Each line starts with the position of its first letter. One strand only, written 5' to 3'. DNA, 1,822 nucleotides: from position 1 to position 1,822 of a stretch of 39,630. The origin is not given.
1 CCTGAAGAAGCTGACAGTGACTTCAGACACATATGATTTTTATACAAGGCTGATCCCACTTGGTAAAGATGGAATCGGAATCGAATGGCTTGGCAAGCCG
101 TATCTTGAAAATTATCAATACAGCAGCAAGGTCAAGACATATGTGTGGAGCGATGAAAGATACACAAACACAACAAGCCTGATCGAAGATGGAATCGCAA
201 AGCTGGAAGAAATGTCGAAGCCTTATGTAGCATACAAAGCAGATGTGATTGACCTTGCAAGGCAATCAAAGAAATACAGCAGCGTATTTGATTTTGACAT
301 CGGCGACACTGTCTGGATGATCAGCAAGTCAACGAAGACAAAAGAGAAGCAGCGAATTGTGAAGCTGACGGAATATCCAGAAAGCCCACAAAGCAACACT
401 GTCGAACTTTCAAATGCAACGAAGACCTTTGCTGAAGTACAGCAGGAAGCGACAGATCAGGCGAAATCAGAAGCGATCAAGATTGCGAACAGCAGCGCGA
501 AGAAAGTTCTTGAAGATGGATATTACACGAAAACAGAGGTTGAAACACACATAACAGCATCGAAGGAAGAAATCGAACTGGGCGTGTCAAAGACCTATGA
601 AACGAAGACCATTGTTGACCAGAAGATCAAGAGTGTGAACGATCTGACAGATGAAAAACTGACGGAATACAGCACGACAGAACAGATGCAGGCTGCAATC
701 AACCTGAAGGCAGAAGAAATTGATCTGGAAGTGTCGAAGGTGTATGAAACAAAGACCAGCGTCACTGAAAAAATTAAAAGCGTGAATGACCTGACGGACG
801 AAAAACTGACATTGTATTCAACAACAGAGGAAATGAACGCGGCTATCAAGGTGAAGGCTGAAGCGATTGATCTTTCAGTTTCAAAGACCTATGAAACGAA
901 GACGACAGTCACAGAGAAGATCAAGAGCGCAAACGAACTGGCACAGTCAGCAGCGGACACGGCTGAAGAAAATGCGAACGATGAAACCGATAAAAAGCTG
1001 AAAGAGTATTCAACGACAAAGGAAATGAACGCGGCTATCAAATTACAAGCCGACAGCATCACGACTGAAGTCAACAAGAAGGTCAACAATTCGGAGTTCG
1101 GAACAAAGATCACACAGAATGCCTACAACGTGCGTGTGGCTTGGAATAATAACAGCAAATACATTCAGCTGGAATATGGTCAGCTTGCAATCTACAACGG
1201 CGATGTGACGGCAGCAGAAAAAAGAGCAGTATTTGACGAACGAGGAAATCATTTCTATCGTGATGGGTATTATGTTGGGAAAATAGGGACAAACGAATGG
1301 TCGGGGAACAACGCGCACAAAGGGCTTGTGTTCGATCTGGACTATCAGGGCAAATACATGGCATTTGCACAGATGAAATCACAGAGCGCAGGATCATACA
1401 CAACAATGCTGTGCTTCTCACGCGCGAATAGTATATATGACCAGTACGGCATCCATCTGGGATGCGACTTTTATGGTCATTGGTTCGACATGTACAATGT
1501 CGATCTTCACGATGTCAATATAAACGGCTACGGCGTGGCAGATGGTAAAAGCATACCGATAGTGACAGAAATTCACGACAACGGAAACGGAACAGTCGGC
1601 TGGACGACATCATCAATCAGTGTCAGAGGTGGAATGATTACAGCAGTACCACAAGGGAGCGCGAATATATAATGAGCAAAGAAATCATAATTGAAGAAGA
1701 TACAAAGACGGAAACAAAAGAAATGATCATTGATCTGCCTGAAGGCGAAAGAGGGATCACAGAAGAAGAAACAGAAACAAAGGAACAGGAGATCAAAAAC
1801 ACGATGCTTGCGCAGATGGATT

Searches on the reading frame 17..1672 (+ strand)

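Call 18: search_protein_families(library=phrogs, proteins=[window:17-1672:+], max_evalue=0.00001)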
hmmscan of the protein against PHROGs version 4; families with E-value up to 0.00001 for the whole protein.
window:17-1672:+ (551 aa): 8 families
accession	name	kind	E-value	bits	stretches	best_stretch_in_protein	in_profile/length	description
phrog_18110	-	unknown function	4.8e-69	234.4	1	2-290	183-474/567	-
phrog_9886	-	unknown function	4e-60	204.6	1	332-543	732-935/940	-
phrog_36443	-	unknown function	4.1e-46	158.4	1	2-145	203-353/1238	-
phrog_22322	-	tail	4.4e-21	76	1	4-160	202-366/562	tail protein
phrog_3475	-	tail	1.7e-20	73.9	1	3-151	585-733/841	minor tail protein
phrog_5555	-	tail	5.2e-12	45.9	1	4-166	205-370/788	tail protein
phrog_4311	-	head and packaging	1.8e-09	37.7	1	26-169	229-373/651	minor head protein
phrog_6211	-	tail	1.3e-07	30.9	1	39-136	417-513/1168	minor tail protein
